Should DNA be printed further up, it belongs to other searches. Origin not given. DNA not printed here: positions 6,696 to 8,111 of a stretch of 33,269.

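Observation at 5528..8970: ParB - ParB - (ABC ATPase::GNAT) - C39-like peptidase early operon: candidate ATP-dependent nucleic-acid acylation / anti-defence system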

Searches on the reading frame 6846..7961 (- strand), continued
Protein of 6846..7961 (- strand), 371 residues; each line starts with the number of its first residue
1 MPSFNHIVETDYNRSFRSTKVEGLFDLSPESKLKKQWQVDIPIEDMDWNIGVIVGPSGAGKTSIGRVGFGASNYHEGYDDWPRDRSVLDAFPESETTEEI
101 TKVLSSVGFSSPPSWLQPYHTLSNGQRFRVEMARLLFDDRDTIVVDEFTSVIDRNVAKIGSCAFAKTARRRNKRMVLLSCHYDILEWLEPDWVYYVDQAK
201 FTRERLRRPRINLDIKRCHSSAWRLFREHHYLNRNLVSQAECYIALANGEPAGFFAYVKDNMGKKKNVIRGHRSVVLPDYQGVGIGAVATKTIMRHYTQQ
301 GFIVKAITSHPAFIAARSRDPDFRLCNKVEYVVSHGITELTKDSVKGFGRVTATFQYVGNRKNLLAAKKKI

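Call 57: get_annotated_region(hit=H48, flank=4000)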
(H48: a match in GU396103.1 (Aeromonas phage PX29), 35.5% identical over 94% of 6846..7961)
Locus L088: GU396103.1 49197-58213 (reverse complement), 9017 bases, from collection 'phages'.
description: Aeromonas phage PX29, complete genome.
organism: Aeromonas phage PX29 (NCBI taxid 926067)
taxonomy: Viruses; Duplodnaviria; Heunggongvirae; Uroviricota; Caudoviricetes; Straboviridae; Angelvirus; Angelvirus px29
host: Aeromonas salmonicida; source: -; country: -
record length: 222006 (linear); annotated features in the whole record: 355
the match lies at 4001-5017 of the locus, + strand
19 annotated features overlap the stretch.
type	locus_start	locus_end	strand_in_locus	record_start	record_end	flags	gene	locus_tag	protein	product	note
CDS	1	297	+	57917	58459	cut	-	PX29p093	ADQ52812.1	conserved hypothetical protein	-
CDS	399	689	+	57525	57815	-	-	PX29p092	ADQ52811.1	hypothetical protein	-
CDS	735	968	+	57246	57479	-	-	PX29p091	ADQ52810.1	conserved hypothetical protein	-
CDS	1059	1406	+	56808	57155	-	-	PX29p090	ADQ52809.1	conserved hypothetical protein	-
CDS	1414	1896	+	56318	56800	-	-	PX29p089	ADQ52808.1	conserved hypothetical protein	-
CDS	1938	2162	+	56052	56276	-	-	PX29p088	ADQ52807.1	conserved hypothetical protein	-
CDS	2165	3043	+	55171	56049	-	-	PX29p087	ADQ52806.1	conserved hypothetical protein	-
CDS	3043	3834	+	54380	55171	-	-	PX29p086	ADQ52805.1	conserved hypothetical protein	-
CDS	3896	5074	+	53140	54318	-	-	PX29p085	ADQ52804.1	conserved hypothetical protein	similar to conserved bacterial hypothetical proteins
CDS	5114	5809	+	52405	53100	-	-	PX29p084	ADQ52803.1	conserved hypothetical protein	-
CDS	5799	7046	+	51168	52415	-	-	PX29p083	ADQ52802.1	conserved hypothetical protein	-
CDS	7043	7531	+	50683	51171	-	-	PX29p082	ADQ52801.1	conserved hypothetical protein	-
CDS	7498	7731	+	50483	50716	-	-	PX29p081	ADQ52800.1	conserved hypothetical protein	-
CDS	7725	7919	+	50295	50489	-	-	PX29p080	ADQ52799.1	conserved hypothetical protein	-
CDS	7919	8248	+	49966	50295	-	-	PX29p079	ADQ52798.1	conserved hypothetical protein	-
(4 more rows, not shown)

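Call 58: get_annotated_region(hit=H62, flank=4000)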
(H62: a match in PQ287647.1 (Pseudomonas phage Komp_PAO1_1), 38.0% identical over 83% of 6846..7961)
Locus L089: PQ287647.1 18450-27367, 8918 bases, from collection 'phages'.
description: Pseudomonas phage Komp_PAO1_1, complete genome.
organism: Pseudomonas phage Komp_PAO1_1 (NCBI taxid 3390399)
taxonomy: Viruses
host: Pseudomonas aeruginosa PAO1; source: garden compost; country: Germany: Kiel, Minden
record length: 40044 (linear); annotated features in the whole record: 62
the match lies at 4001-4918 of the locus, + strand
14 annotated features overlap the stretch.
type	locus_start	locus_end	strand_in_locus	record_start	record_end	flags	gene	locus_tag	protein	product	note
CDS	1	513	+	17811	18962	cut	-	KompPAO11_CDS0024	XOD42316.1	hypothetical protein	-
CDS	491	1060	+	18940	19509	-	-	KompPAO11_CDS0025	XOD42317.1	tail protein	-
CDS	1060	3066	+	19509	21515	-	-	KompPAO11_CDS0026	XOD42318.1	hypothetical protein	-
CDS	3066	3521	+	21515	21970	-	-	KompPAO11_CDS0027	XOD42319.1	tail fiber assembly protein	-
CDS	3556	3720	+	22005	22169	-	-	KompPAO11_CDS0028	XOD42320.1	hypothetical protein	-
CDS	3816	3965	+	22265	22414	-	-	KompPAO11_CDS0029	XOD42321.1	hypothetical protein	-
CDS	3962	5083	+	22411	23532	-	-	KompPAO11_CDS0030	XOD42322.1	hypothetical protein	-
CDS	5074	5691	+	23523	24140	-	-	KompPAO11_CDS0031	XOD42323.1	phosphoribosylglycinamide formyltransferase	cyanobacterial phosphoribosylglycinamide formyltransferase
CDS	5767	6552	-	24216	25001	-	-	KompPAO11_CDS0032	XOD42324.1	hypothetical protein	-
CDS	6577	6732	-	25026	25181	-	-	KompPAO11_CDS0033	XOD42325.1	hypothetical protein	-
CDS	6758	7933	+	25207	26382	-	-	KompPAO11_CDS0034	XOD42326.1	hypothetical protein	-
CDS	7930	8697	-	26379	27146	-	-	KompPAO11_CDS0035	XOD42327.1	hypothetical protein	-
CDS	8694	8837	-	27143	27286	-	-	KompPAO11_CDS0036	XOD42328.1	hypothetical protein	-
CDS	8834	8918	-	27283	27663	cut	-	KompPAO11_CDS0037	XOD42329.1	late transcriptional activator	-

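Call 59: get_annotated_region(hit=H54, flank=4000)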
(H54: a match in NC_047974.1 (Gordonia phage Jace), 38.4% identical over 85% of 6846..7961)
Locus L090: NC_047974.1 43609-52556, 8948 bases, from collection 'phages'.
description: Rhodococcus phage Jace, complete genome.
organism: Gordonia phage Jace (NCBI taxid 2182360)
taxonomy: Viruses; Duplodnaviria; Heunggongvirae; Uroviricota; Caudoviricetes; Jacevirus; Jacevirus jace
host: Rhodococcus erythropolis RIA 643; source: soil; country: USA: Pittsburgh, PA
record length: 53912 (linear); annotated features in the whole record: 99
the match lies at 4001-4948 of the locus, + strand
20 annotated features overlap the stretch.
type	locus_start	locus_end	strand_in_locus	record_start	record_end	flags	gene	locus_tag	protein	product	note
CDS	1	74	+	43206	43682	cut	74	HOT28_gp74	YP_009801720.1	hypothetical protein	-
CDS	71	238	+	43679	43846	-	75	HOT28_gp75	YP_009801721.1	hypothetical protein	-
CDS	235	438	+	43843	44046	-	76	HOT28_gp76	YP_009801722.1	hypothetical protein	-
CDS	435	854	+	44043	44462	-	77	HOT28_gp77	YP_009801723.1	RusA-like Holliday junction resolvase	Rus A endonuclease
CDS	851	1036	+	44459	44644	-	78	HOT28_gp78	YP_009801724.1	hypothetical protein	-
CDS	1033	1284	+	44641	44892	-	79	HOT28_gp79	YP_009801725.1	hypothetical protein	-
CDS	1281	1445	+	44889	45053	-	80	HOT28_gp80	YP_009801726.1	hypothetical protein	-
CDS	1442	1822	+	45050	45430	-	81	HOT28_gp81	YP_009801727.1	hypothetical protein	-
CDS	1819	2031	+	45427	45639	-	82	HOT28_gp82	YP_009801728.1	membrane protein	-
CDS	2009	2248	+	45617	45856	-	83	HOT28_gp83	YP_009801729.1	hypothetical protein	-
CDS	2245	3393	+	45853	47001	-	84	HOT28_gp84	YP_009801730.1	exonuclease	-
CDS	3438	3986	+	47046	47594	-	85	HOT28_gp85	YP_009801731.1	ParB-like partition protein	ParB-like N-terminal domain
CDS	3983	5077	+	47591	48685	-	86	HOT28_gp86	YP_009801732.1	ATP binding protein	-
CDS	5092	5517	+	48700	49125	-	87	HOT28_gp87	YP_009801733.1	aspartate decarboxylase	-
CDS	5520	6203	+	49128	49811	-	88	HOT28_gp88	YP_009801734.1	hypothetical protein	-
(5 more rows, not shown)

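Call 61: search_protein_families(library=pfam, proteins=[L003:1826-2473:+, L004:6080-6694:+, L090:5092-5517:+, L090:5520-6203:+, L088:5114-5809:+, L088:5799-7046:+, L088:3043-3834:+, L088:2165-3043:+, L003:1-633:+, L089:6758-7933:+], max_evalue=0.01)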
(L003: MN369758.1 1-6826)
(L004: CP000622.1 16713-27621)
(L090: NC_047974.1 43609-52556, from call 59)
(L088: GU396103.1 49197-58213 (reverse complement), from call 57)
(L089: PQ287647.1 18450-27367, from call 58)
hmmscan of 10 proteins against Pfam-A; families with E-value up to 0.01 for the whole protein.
L003:1826-2473:+ (215 aa): 1 family
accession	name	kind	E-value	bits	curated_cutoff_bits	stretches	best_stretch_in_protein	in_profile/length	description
PF00551.24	Formyl_trans_N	-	2.1e-08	34.6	26.1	1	70-147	78-156/181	Formyl transferase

L004:6080-6694:+ (204 aa): 1 family
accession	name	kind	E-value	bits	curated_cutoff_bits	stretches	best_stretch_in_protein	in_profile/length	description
PF00551.24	Formyl_trans_N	-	2.9e-21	76.5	26.1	1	68-157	79-168/181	Formyl transferase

L090:5092-5517:+ (141 aa): 1 family
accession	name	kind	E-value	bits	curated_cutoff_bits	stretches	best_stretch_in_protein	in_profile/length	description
PF02261.22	Asp_decarbox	-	2e-33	115.2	25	1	2-107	3-114/115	Aspartate decarboxylase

L090:5520-6203:+ (227 aa): 1 family
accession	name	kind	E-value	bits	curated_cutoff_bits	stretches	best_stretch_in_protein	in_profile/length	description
PF02515.22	CoA_transf_3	-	2.2e-08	34.1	23.3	1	1-92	4-107/366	CoA-transferase family III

L088:5114-5809:+ (231 aa): 0 families

L088:5799-7046:+ (415 aa): 1 family
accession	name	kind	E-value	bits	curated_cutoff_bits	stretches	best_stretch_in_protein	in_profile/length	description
PF02384.22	N6_Mtase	-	0.00049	20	20.4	0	286-338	19-68/311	N-6 DNA Methylase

L088:3043-3834:+ (263 aa): 0 families

L088:2165-3043:+ (292 aa): 0 families

L003:1-633:+ (210 aa): 0 families

L089:6758-7933:+ (391 aa): 2 families
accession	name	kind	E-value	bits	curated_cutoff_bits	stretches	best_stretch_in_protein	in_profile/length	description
PF03486.20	HI0933_like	-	2.3e-63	214.3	50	1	1-380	14-242/244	HI0933-like protein Rossmann domain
PF22780.1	HI0933_like_1st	-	4.7e-29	101.8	27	1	176-329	1-165/165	HI0933-like protein barrel and H2TH domain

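Call 65: find_homologous_proteins(query=L090:3983-5077:+, max_evalue=1e-10)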
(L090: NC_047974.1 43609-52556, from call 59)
Query L090:3983-5077:+ (364 aa): 7684 proteins with E <= 1e-10 among 8000 candidates; the best 120 are listed.
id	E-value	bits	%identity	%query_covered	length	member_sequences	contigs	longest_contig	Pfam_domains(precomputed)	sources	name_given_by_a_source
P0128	2.0e-248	841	100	100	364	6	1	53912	PF13508.14,PF00005.34,PF00583.32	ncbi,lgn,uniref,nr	ncbi:ATP binding protein [Gordonia phage Jace]|uniref:ATP binding protein n=1 Tax=Gordonia phage Jac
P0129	1.1e-173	595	68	98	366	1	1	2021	PF13508.14,PF00005.34,PF00583.32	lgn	-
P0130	7.7e-168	576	67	99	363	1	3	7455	PF13508.14,PF00005.34,PF00583.32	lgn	-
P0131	1.8e-167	575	68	99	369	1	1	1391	PF13508.14,PF00005.34,PF00583.32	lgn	-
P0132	1.1e-166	572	70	99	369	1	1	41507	PF13508.14,PF00583.32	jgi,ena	-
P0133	1.3e-166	572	67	100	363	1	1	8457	PF13508.14,PF00005.34,PF00583.32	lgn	-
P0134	2.0e-166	571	67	98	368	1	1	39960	PF13508.14,PF00005.34,PF00583.32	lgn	-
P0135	5.8e-166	570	67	98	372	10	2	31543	PF13508.14,PF13401.13,PF00583.32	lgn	-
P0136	5.8e-164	563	66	98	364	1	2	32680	PF13508.14,PF00005.34,PF13401.13,PF00583.32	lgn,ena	-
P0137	8.3e-164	563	68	99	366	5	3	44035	PF13508.14,PF00583.32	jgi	-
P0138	1.3e-163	562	65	98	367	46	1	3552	PF13508.14,PF00005.34,PF00583.32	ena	-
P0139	2.8e-163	561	64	98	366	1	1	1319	PF13508.14,PF00005.34,PF00583.32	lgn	-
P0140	4.7e-163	560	66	98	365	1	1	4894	PF13508.14,PF00005.34,PF00583.32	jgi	jgi:ABC-type lipoprotein export system ATPase subunit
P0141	1.2e-162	559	66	99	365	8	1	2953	PF13508.14,PF00583.32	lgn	-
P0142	1.2e-161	556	65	99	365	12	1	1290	PF00005.34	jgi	jgi:GNAT superfamily N-acetyltransferase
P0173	1.6e-152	526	62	98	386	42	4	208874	PF13508.14,PF00005.34,PF00583.32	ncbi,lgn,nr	ncbi:ABC transporter ATP-binding protein [Corynebacterium diphtheriae]|nr:ABC transporter ATP-bindin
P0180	3.2e-151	521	61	99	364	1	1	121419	PF13508.14,PF00005.34,PF13401.13,PF00583.32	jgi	jgi:energy-coupling factor transporter ATP-binding protein EcfA2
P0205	2.3e-147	509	60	99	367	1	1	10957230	PF13508.14,PF00005.34,PF13401.13,PF00583.32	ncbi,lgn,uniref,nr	ncbi:GNAT family N-acetyltransferase [Amycolatopsis sp. DSM 110486]|uniref:GNAT family N-acetyltrans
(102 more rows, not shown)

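Call 66: find_encoding_contigs(protein=P0173, flank=6000, max_places=2)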
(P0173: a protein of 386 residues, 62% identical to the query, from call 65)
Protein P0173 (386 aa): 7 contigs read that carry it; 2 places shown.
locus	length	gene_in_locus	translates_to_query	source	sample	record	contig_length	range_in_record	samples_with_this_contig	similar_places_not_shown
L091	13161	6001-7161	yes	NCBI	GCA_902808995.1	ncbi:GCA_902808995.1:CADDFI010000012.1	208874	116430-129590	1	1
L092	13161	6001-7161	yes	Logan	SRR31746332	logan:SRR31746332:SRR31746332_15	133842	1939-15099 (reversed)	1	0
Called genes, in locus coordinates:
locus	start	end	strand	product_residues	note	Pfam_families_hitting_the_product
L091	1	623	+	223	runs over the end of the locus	-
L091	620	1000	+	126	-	-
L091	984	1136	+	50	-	-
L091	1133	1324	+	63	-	-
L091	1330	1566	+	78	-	-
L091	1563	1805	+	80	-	-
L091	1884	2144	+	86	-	-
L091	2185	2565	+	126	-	-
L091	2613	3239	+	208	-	PF27111:Rv1352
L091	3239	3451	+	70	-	-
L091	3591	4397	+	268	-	PF08346:AntA, PF03374:ANT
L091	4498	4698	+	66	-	-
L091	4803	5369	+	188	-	-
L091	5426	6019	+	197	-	-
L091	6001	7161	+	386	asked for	PF00005:ABC_tran (faint), PF00583:Acetyltransf_1 (weak), PF13508:Acetyltransf_7 (faint)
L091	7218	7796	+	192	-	-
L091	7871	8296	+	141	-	-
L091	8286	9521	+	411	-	PF03237:Terminase_6N, PF17288:Terminase_3C (weak)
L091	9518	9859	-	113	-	-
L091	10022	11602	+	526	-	PF05133:SPP1_portal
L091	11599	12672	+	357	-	PF06152:Phage_min_cap2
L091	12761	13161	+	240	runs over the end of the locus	-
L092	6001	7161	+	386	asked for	PF00005:ABC_tran (faint), PF00583:Acetyltransf_1 (weak), PF13508:Acetyltransf_7 (faint)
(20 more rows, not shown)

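Call 67: find_encoding_contigs(protein=P0205, flank=6000, max_places=2)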
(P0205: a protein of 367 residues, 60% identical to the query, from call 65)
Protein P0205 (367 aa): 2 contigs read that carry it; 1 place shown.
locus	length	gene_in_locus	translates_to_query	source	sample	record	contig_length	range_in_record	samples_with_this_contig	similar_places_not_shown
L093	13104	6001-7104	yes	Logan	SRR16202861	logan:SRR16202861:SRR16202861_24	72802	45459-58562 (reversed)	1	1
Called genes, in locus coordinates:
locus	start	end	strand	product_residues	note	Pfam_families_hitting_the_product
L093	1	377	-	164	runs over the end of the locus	-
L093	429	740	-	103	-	-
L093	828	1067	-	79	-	-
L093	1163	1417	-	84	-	-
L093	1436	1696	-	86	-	-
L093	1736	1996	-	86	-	-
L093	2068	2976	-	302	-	-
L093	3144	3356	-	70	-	-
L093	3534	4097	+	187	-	-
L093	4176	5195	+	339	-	-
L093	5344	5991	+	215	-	-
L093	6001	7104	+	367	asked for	PF00005:ABC_tran (faint), PF13401:AAA_22 (faint), PF00583:Acetyltransf_1 (weak), PF13508:Acetyltransf_7 (weak)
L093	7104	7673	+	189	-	-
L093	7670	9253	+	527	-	PF03237:Terminase_6N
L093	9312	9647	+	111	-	PF07098:DUF1360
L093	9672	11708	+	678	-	-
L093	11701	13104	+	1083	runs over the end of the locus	PF04233:Phage_Mu_F, PF13563:2_5_RNA_ligase2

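Call 68: find_encoding_contigs(protein=P0180, flank=6000, max_places=2)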
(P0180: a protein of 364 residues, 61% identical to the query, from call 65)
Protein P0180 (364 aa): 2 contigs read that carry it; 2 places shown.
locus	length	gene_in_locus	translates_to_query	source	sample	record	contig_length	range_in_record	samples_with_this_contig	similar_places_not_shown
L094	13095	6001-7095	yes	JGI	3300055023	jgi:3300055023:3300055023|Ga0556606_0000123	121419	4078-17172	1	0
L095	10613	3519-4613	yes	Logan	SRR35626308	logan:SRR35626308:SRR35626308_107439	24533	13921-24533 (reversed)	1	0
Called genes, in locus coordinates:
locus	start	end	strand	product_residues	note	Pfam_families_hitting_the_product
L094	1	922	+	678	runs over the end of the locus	PF17854:FtsK_alpha, PF01580:FtsK_SpoIIIE, PF09397:FtsK_gamma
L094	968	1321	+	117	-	-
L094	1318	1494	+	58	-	-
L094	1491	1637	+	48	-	-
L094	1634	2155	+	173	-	PF00877:NLPC_P60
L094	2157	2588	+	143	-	-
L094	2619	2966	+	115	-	-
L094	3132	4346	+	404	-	-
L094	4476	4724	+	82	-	PF13518:HTH_28 (faint), PF00376:MerR (weak), PF12728:HTH_17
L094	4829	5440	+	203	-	-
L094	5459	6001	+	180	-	PF02195:ParB_N (weak)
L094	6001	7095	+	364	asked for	PF00005:ABC_tran (faint), PF13401:AAA_22 (faint), PF00583:Acetyltransf_1 (weak), PF13508:Acetyltransf_7 (weak)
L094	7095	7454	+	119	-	PF02261:Asp_decarbox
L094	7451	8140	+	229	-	-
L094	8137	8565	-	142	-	-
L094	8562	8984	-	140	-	-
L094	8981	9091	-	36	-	-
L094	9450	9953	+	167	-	-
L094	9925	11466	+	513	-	PF17289:Terminase_6C (faint)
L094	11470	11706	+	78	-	-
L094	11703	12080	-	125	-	-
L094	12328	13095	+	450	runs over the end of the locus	PF06074:Portal_Mu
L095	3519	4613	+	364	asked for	PF00005:ABC_tran (faint), PF13401:AAA_22 (faint), PF00583:Acetyltransf_1 (weak), PF13508:Acetyltransf_7 (weak)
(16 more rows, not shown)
